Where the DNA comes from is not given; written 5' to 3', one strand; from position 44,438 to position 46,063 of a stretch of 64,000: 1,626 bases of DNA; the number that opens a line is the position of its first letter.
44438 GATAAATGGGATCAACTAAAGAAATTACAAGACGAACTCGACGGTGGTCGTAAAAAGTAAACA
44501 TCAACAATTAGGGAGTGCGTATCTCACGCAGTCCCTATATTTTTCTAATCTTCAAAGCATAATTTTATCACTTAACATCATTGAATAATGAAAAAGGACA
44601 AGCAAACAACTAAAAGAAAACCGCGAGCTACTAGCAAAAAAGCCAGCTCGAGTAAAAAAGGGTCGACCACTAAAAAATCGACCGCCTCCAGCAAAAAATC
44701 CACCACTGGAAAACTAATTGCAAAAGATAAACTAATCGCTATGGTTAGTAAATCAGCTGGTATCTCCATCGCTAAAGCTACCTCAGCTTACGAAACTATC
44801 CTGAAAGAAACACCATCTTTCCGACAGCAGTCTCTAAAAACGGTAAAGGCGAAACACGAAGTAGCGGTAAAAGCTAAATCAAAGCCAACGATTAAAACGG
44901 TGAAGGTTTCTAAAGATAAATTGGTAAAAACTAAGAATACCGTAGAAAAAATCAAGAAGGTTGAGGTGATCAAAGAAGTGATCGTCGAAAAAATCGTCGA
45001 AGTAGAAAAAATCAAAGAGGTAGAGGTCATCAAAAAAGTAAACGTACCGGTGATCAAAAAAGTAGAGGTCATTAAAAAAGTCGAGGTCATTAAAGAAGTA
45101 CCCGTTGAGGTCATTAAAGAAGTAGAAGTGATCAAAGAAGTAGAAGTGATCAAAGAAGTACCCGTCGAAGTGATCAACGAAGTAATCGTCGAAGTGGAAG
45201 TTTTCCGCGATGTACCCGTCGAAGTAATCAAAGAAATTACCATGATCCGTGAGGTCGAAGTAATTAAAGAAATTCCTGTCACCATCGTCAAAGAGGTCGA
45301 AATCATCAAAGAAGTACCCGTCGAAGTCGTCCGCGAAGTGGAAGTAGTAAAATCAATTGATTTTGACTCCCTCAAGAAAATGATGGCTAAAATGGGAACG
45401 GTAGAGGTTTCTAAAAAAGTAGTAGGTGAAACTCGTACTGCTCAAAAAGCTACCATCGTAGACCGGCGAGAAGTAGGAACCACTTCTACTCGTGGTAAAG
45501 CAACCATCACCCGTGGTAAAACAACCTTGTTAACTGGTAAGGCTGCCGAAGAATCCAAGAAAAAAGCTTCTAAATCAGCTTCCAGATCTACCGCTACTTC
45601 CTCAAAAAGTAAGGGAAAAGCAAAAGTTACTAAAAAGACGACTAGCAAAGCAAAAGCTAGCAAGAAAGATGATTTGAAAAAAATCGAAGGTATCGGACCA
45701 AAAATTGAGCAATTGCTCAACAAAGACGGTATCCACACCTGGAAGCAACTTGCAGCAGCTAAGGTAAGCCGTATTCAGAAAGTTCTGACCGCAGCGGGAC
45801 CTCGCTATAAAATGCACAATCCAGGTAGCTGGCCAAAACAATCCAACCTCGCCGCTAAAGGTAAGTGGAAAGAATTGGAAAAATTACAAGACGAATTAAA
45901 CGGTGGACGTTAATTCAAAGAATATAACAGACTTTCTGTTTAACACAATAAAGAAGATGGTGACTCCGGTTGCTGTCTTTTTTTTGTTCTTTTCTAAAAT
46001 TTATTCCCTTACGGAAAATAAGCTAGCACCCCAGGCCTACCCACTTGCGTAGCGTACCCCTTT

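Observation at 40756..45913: Three-gene locus: a triple-OmpA membrane anchor followed by two paralogous PEVK-like repeat proteins with H1-like tails and an HhH-like C-terminal domain. Candidate envelope-to-nucleoid tether.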

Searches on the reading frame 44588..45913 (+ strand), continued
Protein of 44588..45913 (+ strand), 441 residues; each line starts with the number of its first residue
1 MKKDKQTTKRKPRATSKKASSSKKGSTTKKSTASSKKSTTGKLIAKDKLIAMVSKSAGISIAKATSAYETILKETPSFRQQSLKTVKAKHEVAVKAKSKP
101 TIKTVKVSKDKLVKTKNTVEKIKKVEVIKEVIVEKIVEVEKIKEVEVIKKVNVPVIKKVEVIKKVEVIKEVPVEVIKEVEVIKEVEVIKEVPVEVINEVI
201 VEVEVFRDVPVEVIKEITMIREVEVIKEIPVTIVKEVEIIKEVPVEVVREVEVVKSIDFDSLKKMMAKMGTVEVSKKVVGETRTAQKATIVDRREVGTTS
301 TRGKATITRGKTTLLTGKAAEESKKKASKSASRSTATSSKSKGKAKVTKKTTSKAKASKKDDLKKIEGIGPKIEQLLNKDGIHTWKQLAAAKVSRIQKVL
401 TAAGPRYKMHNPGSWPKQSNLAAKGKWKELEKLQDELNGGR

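Call 69: find_encoding_contigs(protein=P0109, flank=5000, max_places=1)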
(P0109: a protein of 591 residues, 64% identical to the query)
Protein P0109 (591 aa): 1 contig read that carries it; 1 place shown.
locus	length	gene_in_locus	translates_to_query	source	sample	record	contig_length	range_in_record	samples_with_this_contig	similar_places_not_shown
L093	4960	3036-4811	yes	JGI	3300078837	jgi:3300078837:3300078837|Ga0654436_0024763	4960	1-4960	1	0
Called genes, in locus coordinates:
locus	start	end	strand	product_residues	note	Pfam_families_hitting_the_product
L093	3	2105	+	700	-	?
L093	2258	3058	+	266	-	PF00691:OmpA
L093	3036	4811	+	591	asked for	PF14229:DUF4332 (faint), PF14520:HHH_5 (faint)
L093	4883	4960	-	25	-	?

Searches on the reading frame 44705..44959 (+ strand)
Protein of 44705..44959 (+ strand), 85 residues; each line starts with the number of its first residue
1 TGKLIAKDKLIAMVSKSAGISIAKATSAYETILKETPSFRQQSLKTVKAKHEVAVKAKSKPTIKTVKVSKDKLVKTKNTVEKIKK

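Call 57: search_solved_structures(query=window:44705-44959:+, max_evalue=10, show_alignments=2)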
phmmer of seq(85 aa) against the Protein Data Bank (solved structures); distinct sequences matched with E-value up to 10: 3.
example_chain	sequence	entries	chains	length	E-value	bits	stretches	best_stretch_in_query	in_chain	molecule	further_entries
2d8a_A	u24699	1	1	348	0.46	14.5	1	18-51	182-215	Probable L-threonine 3-dehydrogenase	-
2dfv_A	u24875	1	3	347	0.46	14.5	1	18-51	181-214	Probable L-threonine 3-dehydrogenase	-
3gfb_A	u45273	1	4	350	0.52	14.3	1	18-53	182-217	L-threonine 3-dehydrogenase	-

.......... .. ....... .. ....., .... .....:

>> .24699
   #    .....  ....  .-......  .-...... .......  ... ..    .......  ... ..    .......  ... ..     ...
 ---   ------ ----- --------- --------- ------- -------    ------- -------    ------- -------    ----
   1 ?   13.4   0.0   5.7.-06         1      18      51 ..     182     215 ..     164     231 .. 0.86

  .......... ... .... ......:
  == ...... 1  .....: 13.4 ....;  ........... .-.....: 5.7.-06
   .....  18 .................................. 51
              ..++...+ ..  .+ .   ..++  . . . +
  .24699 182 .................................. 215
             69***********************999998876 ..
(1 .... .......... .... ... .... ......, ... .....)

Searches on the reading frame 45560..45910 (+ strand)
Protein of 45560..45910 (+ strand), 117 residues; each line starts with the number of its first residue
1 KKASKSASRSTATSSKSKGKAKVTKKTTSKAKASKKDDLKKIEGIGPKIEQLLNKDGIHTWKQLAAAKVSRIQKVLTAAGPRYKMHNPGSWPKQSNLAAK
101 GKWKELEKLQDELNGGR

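Call 7: search_solved_structures(query=window:45560-45910:+, max_evalue=1, show_alignments=3)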
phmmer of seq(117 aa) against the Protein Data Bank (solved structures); distinct sequences matched with E-value up to 1: 3.
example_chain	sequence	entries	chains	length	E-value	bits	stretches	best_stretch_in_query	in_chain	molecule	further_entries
8yy9_O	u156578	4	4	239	5.4e-07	33.2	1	23-109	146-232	Reaction center protein O chain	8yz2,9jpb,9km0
9wqv_a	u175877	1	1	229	2.3e-05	28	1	21-67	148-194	NADH:ubiquinone oxidoreductase 41 kd complex i subunit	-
8ii8_A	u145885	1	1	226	0.25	15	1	4-94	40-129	Chromoprotein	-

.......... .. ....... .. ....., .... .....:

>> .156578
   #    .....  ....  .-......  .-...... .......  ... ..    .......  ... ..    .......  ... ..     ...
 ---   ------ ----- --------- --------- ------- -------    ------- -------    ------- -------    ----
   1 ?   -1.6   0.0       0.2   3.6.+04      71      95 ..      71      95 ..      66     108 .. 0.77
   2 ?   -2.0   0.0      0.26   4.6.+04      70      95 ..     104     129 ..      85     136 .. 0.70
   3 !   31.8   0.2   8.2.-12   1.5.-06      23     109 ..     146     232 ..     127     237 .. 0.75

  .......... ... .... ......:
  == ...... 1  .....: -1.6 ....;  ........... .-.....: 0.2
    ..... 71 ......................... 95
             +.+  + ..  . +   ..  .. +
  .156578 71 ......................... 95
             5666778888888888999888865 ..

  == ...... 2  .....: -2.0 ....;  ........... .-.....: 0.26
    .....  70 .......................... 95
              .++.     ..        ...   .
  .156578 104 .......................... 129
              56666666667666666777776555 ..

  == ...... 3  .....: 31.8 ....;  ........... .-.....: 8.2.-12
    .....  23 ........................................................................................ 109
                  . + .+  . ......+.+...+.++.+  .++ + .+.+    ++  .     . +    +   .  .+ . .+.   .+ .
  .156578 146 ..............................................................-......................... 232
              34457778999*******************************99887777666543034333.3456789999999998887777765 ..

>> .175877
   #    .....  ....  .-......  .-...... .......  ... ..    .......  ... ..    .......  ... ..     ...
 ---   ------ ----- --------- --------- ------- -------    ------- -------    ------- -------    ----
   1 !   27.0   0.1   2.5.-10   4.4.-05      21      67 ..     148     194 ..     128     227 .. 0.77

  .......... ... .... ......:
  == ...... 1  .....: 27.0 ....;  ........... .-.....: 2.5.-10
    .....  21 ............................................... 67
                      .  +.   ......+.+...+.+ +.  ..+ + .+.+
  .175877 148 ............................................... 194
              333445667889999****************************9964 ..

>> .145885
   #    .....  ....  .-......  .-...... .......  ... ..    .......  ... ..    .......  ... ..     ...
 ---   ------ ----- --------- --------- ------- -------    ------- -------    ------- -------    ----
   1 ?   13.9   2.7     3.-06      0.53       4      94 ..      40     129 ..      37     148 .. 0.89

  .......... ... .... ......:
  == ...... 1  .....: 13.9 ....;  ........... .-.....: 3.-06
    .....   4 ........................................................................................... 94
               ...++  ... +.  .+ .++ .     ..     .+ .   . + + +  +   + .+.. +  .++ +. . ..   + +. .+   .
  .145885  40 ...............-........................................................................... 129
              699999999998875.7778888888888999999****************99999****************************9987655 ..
